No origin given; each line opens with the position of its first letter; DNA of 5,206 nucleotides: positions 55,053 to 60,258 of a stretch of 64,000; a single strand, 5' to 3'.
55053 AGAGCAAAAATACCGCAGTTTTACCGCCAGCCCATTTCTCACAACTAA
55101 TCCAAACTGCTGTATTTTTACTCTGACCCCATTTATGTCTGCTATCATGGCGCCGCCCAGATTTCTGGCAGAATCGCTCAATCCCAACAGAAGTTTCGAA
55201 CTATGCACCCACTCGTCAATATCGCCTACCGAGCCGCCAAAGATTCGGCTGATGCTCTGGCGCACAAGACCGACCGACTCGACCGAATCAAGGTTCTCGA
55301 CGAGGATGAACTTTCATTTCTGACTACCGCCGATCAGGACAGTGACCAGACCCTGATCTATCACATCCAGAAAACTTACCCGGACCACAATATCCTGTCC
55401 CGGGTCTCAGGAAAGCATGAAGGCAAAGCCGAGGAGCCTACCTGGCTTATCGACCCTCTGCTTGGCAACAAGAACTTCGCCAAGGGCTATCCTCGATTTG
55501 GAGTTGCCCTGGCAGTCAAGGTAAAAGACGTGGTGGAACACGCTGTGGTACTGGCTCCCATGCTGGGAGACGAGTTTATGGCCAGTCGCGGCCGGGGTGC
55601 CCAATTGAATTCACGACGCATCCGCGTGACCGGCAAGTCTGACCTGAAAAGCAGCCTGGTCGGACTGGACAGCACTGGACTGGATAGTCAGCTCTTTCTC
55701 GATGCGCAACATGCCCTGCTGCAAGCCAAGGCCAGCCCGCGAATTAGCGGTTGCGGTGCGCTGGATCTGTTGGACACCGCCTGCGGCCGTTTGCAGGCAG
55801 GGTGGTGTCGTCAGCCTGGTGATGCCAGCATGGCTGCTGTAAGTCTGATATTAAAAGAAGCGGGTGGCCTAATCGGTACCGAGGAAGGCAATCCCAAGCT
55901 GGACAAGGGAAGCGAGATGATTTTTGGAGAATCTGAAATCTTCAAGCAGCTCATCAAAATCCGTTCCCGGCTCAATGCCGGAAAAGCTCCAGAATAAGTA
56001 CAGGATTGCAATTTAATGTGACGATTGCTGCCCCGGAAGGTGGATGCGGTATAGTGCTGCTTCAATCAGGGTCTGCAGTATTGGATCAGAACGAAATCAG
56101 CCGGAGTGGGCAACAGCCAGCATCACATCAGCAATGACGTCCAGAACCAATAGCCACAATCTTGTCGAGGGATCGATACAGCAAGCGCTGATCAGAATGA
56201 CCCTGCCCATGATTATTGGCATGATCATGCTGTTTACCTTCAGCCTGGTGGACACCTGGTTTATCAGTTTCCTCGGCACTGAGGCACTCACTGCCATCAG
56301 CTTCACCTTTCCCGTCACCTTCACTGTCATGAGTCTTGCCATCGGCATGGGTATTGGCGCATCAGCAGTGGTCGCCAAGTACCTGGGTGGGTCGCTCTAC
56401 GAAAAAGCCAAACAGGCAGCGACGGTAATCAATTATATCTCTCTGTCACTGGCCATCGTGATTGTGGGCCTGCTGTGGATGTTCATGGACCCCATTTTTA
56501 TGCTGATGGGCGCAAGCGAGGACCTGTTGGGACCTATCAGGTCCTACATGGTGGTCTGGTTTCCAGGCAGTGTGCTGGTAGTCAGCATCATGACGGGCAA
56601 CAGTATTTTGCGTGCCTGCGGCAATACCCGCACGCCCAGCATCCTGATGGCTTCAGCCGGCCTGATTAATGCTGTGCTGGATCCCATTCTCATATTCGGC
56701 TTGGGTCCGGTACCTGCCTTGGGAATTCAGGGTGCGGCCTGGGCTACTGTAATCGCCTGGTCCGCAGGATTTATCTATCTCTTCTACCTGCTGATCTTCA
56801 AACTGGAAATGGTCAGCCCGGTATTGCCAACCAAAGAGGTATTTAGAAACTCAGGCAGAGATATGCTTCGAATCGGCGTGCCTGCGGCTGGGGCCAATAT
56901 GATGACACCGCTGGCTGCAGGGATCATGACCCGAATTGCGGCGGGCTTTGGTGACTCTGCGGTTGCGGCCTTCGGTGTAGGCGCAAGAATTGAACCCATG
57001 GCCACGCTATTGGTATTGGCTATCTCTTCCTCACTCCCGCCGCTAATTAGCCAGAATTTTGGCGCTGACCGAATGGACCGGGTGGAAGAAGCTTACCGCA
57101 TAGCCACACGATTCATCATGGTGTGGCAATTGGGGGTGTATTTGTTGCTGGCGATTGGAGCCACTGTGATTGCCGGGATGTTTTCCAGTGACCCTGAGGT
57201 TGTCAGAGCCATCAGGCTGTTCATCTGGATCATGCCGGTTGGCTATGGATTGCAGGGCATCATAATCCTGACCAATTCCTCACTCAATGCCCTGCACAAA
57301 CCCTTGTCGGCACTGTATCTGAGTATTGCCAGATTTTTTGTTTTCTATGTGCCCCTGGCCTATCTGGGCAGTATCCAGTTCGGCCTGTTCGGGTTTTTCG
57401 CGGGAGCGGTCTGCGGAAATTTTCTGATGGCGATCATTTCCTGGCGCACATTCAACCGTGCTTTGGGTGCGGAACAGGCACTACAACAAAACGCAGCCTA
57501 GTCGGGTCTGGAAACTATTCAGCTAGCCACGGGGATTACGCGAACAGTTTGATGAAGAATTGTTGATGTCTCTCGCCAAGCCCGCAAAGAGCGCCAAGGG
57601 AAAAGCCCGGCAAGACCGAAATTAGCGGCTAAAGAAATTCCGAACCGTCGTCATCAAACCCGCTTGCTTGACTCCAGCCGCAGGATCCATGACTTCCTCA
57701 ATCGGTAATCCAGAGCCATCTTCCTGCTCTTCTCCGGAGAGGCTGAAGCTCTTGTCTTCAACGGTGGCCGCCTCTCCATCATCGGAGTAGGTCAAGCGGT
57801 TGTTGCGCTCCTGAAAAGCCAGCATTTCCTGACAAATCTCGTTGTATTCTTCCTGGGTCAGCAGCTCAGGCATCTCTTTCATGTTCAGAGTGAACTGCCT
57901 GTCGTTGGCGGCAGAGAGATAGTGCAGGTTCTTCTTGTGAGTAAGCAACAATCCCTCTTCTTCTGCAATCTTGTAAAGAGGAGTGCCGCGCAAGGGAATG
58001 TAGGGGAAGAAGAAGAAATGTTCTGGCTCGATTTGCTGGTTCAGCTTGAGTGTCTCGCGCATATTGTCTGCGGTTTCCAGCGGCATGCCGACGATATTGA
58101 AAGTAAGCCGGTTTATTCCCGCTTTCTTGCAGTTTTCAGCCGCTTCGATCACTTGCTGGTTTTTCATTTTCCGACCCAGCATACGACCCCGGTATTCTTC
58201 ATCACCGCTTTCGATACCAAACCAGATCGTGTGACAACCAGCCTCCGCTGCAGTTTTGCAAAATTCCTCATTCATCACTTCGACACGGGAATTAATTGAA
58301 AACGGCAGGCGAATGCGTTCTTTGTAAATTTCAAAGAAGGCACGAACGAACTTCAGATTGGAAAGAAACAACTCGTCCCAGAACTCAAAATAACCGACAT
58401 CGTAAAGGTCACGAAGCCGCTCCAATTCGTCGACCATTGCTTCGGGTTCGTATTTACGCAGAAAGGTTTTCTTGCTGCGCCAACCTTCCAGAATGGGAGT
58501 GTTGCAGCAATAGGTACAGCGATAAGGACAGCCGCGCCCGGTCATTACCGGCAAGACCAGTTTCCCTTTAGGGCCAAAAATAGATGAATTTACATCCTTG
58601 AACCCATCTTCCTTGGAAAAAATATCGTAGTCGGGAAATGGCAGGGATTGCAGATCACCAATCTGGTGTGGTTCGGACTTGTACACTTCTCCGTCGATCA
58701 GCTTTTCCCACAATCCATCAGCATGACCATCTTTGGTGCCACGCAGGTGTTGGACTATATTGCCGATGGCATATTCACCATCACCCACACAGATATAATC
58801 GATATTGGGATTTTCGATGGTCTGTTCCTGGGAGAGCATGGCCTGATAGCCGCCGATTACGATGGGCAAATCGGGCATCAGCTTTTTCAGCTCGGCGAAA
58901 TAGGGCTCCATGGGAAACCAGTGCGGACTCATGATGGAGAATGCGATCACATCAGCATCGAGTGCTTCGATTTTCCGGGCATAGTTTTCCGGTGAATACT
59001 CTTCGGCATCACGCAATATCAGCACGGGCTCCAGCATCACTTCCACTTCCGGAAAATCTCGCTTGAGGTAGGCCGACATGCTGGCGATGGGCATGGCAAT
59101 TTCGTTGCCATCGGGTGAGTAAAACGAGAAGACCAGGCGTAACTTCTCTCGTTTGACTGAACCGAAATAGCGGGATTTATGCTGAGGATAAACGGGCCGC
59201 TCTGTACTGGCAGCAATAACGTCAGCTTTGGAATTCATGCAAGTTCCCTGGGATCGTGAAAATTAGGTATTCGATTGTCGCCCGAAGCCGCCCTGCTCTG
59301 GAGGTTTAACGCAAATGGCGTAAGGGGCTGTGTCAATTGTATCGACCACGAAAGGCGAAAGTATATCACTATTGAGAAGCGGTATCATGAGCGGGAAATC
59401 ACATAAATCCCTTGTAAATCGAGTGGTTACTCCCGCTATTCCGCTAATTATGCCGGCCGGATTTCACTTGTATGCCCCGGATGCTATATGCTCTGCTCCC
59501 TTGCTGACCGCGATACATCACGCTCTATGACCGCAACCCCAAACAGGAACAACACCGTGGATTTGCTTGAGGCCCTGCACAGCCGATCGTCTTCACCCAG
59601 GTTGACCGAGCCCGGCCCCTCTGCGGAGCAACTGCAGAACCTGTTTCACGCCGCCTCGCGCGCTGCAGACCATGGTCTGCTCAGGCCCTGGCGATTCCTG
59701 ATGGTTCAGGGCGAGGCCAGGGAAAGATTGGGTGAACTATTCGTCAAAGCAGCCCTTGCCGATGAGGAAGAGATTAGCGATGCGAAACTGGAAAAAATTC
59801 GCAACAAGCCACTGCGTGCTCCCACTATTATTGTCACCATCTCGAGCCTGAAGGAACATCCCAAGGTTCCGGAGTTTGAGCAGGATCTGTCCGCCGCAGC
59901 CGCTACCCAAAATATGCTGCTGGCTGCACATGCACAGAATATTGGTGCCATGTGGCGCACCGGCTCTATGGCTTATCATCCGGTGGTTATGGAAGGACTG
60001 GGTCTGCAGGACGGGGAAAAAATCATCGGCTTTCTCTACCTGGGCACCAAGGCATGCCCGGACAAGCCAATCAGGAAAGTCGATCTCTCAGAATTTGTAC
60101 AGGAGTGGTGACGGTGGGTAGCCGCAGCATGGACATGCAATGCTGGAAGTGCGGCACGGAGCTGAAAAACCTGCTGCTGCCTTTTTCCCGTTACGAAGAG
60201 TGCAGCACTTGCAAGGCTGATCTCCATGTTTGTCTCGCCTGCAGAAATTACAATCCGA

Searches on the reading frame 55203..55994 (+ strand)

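Call 75: search_protein_families(library=pfam, proteins=[window:55203-55994:+], max_evalue=0.00001)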
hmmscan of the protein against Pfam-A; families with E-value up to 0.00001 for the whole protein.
window:55203-55994:+ (264 aa): 1 family
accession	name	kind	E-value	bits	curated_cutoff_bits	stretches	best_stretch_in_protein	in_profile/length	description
PF00459.30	Inositol_P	-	5.2e-34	118.4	27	1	2-252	3-264/271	Inositol monophosphatase family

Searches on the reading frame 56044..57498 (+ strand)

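Call 76: search_protein_families(library=pfam, proteins=[window:56044-57498:+], max_evalue=0.001)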
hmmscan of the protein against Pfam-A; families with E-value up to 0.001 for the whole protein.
window:56044-57498:+ (485 aa): 1 family
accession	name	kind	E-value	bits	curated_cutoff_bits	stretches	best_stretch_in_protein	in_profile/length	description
PF01554.23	MatE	-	2.3e-44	151.4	24.9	2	55-215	1-161/161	MatE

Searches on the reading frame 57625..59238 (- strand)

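Call 76: search_protein_families(library=pfam, proteins=[window:57625-59238:-], max_evalue=0.001)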
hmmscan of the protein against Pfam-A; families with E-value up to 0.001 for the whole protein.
window:57625-59238:- (538 aa): 2 families
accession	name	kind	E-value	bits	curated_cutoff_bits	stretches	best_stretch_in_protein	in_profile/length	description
PF04055.27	Radical_SAM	-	6.4e-24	85.4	29.5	1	233-399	3-165/166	Radical SAM superfamily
PF02310.24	B12-binding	-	5.2e-13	49.3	32.1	1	80-160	40-119/121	B12 binding domain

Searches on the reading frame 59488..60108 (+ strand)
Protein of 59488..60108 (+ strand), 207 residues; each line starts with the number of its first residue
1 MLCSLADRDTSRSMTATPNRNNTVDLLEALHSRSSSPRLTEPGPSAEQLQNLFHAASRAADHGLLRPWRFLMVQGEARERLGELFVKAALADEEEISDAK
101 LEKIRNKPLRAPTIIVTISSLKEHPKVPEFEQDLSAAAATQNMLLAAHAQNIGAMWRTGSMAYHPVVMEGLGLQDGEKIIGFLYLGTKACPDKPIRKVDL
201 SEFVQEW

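Call 76: search_protein_families(library=pfam, proteins=[window:59488-60108:+], max_evalue=0.001)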
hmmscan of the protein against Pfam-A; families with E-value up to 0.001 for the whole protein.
window:59488-60108:+ (207 aa): 1 family
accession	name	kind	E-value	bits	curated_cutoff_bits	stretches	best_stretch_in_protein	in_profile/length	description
PF00881.29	Nitroreductase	-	2.1e-24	87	23.5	1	40-186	12-166/167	Nitroreductase family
